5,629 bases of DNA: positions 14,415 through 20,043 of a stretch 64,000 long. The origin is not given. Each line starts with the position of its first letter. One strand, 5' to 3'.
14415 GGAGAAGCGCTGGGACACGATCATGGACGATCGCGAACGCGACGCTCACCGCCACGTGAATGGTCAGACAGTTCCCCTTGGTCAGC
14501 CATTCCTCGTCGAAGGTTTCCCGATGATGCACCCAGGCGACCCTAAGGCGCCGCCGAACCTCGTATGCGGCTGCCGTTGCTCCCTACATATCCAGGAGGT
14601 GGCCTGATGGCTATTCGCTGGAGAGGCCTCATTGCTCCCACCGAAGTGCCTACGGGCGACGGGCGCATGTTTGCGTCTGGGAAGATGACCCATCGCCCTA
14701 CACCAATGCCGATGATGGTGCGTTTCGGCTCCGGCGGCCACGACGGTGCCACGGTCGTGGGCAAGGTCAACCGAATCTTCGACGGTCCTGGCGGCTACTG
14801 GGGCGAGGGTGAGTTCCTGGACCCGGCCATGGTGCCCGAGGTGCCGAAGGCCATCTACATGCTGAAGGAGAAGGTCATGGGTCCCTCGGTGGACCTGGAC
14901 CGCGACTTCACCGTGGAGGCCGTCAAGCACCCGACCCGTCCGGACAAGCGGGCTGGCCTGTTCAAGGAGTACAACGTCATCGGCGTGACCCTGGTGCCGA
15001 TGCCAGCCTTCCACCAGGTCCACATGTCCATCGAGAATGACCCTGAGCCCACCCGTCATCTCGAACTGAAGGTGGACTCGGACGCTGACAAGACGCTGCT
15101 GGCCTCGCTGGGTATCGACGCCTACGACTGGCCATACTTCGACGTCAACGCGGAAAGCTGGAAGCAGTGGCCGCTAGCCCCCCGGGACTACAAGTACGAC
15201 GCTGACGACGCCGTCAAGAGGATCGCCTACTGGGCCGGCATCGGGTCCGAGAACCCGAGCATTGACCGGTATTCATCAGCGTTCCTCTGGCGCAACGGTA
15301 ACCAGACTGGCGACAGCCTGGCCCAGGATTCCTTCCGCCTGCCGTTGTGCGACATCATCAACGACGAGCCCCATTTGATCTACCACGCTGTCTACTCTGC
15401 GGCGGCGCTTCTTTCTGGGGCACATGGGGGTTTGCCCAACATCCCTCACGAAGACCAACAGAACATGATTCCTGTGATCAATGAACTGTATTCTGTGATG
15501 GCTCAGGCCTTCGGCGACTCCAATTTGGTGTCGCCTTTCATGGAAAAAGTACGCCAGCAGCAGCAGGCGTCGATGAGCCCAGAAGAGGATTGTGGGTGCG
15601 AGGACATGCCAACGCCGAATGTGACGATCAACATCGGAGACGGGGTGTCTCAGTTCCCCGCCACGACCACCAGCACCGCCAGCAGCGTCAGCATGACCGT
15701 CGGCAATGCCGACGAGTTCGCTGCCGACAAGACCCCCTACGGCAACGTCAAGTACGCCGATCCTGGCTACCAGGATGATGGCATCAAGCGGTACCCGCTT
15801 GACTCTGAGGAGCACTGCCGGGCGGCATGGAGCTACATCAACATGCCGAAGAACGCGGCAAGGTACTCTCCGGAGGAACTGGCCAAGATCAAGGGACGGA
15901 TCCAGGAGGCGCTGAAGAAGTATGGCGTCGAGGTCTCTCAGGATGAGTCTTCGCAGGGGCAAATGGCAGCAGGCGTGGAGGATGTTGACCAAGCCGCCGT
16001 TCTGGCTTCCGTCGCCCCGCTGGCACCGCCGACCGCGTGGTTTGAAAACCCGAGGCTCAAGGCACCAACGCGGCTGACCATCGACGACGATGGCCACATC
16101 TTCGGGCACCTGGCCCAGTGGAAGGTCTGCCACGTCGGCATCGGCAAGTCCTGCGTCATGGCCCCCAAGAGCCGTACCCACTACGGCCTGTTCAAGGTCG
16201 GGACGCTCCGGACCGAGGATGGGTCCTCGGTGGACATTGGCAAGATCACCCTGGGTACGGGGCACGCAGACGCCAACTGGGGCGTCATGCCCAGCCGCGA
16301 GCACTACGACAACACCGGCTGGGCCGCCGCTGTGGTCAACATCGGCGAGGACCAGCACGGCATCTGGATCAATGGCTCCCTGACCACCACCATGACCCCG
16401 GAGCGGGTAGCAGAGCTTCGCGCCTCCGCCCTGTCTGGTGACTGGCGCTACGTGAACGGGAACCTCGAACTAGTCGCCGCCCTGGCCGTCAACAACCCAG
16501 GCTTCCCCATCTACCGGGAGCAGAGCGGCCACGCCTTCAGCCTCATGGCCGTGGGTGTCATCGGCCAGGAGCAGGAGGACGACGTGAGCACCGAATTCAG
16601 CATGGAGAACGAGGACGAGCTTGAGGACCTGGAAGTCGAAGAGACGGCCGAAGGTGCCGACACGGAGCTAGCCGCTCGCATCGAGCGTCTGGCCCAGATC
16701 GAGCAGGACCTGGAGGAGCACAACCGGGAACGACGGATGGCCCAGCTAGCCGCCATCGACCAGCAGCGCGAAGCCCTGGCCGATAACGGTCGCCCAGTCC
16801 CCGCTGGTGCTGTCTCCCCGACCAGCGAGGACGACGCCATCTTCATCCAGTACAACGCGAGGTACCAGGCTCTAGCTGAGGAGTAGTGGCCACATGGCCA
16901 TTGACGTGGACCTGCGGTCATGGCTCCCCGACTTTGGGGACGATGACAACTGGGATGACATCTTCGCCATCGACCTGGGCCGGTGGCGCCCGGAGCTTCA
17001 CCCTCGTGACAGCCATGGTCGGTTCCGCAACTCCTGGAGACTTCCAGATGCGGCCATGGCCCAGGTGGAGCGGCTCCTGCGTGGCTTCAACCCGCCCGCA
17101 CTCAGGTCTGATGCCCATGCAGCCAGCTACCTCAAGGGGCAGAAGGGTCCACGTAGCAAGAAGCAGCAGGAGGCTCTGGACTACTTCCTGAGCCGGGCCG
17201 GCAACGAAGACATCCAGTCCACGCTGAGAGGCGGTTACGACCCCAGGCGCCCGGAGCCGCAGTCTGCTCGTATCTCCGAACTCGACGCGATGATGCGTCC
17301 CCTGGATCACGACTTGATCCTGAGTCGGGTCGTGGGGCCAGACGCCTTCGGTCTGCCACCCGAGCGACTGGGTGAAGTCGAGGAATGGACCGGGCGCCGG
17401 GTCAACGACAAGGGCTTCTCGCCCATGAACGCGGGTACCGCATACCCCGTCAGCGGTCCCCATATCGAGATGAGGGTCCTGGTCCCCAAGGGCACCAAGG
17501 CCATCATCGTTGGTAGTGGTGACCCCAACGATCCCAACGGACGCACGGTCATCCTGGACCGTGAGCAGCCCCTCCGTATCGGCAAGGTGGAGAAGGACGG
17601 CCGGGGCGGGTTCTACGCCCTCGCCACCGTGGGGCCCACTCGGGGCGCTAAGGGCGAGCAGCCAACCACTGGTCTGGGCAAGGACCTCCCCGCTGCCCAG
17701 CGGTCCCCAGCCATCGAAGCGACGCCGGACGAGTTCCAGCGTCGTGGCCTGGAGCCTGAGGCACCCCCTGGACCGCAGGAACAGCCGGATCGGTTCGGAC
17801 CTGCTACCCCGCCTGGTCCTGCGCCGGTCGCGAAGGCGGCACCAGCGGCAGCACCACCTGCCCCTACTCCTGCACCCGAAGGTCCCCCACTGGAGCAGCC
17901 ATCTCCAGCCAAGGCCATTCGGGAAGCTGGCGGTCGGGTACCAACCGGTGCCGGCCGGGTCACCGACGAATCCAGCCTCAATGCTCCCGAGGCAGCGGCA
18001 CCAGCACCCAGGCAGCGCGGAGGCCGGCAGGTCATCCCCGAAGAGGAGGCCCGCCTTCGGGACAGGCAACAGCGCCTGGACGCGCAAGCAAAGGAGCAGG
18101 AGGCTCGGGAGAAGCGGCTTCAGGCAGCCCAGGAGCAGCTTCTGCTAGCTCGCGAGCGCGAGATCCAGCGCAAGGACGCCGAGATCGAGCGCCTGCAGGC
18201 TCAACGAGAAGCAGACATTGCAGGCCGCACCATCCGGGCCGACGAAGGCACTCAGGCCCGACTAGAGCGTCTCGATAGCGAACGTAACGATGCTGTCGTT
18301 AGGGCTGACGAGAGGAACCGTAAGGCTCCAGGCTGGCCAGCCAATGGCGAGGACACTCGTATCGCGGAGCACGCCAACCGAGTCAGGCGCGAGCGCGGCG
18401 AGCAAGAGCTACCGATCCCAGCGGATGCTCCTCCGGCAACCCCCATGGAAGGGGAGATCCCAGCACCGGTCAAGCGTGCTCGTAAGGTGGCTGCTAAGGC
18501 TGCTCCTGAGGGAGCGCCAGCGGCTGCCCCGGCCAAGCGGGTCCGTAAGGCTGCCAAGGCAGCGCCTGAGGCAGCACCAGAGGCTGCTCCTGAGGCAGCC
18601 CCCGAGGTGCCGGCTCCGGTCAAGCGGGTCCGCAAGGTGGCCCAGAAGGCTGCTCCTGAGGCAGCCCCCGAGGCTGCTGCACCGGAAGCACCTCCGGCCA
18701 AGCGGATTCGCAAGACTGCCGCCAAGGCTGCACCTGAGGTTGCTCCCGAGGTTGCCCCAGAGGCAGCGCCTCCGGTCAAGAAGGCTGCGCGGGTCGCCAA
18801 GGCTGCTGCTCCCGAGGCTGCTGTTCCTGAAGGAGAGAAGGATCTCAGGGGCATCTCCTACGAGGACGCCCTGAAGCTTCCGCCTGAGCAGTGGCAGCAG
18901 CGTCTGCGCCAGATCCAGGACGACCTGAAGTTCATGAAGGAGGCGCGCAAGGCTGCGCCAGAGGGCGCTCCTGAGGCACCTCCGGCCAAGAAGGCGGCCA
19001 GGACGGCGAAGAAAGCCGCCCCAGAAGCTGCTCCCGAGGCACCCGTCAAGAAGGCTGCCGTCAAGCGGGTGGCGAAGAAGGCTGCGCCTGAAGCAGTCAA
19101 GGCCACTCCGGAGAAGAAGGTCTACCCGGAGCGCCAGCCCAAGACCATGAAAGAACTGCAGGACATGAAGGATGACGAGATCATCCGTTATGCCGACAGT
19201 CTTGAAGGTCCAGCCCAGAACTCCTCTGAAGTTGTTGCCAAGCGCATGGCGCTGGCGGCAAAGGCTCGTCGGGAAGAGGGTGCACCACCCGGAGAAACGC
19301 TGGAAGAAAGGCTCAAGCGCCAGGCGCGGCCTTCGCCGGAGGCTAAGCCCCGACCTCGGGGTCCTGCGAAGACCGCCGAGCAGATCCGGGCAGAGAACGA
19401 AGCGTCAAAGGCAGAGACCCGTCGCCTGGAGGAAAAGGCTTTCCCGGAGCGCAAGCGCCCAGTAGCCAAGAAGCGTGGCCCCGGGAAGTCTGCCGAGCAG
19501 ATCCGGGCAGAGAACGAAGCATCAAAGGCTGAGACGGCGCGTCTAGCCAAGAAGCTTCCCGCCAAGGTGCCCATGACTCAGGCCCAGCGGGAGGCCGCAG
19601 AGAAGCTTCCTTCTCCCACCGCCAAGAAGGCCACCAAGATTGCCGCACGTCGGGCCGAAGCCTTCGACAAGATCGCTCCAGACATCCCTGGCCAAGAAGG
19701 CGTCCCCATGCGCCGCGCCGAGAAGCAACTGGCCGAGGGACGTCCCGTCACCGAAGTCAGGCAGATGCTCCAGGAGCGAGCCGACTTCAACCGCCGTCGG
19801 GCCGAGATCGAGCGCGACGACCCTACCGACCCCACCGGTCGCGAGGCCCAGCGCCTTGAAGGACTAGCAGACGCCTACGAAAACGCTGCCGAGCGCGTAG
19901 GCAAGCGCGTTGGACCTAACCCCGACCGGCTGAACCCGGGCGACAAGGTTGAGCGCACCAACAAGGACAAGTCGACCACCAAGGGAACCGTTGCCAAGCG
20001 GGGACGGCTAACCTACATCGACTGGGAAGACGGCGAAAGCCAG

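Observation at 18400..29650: The ~4400-residue core is built from dozens of histone-H1/AlgP-like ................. repeats separated by charged coiled-coil spacers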

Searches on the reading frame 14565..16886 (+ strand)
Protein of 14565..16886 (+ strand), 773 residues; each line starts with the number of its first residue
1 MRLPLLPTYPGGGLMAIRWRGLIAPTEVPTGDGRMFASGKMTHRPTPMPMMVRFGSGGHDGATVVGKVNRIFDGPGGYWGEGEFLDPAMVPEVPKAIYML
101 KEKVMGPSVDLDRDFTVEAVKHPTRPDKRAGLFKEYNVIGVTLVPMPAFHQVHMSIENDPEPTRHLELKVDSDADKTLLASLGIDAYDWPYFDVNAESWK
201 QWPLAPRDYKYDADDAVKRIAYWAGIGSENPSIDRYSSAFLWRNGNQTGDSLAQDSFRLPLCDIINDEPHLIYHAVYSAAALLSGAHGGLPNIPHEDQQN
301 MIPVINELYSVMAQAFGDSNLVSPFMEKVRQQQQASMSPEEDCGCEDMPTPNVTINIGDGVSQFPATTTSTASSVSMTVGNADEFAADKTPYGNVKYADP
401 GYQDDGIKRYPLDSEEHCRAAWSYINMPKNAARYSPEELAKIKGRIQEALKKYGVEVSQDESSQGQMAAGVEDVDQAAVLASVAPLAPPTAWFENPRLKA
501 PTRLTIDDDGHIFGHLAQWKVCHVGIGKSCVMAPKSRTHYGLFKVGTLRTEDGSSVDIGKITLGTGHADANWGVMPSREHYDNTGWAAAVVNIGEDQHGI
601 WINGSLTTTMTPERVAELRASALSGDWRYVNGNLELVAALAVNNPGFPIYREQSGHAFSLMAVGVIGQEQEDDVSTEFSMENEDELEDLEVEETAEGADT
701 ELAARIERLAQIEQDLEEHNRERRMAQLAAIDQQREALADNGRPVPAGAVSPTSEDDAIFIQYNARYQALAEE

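Call 8: search_protein_families(library=pfam, proteins=[window:14565-16886:+], max_evalue=0.01)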
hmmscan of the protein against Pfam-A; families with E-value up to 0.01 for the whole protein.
window:14565-16886:+ (773 aa): 1 family
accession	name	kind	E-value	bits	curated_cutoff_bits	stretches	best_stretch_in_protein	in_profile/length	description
PF20223.3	DUF6582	-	1.2e-18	67.6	27.3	1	392-460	20-83/83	Family of unknown function (DUF6582)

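Call 9: search_protein_families(library=phrogs, proteins=[window:14565-16886:+], max_evalue=0.001)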
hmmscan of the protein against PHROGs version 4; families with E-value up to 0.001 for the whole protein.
window:14565-16886:+ (773 aa): 5 families
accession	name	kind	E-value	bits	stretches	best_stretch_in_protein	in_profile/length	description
phrog_859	-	head and packaging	3.5e-88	298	1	19-728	381-800/807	portal protein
phrog_21470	-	unknown function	2.6e-85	288.1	2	457-731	191-474/500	-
phrog_29860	-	head and packaging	3.4e-47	162.4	1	490-670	18-202/405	virion structural protein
phrog_18402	-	head and packaging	2.2e-46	159.8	1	489-685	18-215/861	head maturation protease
phrog_21406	-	unknown function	3.4e-32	112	2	478-711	600-846/1668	-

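Call 43: find_related_loci(query=window:14565-16886:+, collection=viral_contigs, flank=10000)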
Query window:14565-16886:+ (773 aa) in viral_contigs; peptide patterns used: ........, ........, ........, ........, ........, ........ (x = any residue, [..] = any of these).
229 stretches matched a pattern; 225 encode a relative of the query (tblastn E <= 1e-3); the best 80 are kept; 80 distinct loci.
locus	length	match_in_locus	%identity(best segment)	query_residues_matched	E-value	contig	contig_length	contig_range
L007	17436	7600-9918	98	1-773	0e+0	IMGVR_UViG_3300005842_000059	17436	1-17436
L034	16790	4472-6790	98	1-773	0e+0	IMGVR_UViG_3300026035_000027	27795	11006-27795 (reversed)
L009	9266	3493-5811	97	1-773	0e+0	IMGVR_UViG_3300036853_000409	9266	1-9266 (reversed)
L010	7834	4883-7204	93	1-773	0e+0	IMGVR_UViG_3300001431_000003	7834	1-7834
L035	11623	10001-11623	97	1-541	0e+0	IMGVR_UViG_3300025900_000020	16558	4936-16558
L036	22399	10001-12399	70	1-773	0e+0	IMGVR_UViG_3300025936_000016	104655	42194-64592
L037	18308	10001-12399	70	1-773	0e+0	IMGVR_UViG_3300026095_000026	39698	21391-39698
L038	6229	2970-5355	66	15-773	8e-175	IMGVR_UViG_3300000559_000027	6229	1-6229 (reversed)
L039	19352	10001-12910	64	11-773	3e-171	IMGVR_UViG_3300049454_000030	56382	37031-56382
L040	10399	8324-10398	74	1-666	2e-170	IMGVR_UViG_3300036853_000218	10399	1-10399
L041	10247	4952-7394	63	11-773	2e-164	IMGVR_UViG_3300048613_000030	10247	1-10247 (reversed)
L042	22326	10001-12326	69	3-738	4e-163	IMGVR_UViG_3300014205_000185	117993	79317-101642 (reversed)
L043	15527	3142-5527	66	15-773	1e-172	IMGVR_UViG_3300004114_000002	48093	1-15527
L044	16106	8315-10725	68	11-773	6e-161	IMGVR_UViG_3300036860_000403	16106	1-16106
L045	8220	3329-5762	68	15-773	0e+0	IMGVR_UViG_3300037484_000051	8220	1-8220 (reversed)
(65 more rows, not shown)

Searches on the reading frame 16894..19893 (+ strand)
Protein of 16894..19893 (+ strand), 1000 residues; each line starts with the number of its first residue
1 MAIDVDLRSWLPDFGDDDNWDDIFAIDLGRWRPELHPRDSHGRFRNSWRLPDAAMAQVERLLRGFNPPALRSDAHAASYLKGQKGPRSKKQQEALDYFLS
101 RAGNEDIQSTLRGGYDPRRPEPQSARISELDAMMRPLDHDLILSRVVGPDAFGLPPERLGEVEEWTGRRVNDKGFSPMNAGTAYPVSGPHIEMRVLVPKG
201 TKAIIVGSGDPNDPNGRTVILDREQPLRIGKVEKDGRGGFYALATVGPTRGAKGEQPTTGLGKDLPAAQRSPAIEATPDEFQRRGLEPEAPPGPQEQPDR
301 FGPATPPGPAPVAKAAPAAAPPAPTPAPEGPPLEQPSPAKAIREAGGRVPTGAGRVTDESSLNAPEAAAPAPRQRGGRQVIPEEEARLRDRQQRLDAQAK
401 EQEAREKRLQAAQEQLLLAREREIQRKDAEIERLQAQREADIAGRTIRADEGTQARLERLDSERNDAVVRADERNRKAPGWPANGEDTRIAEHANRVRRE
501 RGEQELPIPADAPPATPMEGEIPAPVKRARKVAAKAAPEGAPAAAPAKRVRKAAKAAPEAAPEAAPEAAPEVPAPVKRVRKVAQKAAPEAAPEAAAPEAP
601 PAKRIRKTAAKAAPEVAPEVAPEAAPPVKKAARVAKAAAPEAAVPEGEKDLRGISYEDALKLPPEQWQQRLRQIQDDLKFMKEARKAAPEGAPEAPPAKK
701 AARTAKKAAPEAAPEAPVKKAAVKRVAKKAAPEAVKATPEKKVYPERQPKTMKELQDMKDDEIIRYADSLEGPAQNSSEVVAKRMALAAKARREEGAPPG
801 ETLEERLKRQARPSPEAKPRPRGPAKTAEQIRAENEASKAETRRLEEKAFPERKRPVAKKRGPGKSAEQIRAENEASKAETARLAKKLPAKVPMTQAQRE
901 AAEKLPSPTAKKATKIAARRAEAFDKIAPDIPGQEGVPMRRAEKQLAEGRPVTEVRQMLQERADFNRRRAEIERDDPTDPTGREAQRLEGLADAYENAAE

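Call 7: search_protein_families(library=pfam, proteins=[window:16894-19893:+], max_evalue=0.1)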
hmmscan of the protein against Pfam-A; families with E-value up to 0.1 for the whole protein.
window:16894-19893:+ (1000 aa): 1 family
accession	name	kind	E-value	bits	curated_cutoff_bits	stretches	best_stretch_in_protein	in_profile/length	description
PF03496.20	ADPrib_exo_Tox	-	8.2e-05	22.5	23.4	1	86-234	15-178/196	ADP-ribosyltransferase exoenzyme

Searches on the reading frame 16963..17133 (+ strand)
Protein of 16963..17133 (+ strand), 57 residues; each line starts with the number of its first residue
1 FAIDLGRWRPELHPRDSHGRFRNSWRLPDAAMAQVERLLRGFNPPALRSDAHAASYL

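Call 96: search_dna_similar(query=window:16963-17133:+, collection=phages, mode=protein, max_evalue=1, max_rows=30)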
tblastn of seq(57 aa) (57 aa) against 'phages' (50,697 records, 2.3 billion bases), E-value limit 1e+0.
Records with a match: 1; places in all: 1; records where one place covers at least 80% of the query: 0.
Best place of each record, by identity: <60% 1.
By first word of the organism name: Arthrobacter 1.
By host as written in the record: Arthrobacter globiformis B-2979 1.
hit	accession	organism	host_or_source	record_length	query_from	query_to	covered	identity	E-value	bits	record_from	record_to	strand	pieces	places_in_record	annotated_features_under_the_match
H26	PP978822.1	Arthrobacter phage Swim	Arthrobacter globiformis B-2979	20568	11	52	74%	41.9%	2e-1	34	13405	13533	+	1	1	20: endolysin protease M23 domain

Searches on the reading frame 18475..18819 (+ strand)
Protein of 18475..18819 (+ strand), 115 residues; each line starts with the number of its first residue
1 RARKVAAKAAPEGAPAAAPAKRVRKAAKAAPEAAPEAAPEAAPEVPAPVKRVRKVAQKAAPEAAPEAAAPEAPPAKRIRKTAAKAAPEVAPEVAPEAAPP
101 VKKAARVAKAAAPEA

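Call 75: search_protein_families(library=pfam, proteins=[window:18475-18819:+], max_evalue=10)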
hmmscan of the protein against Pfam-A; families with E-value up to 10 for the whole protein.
seq(115 aa): 0 families
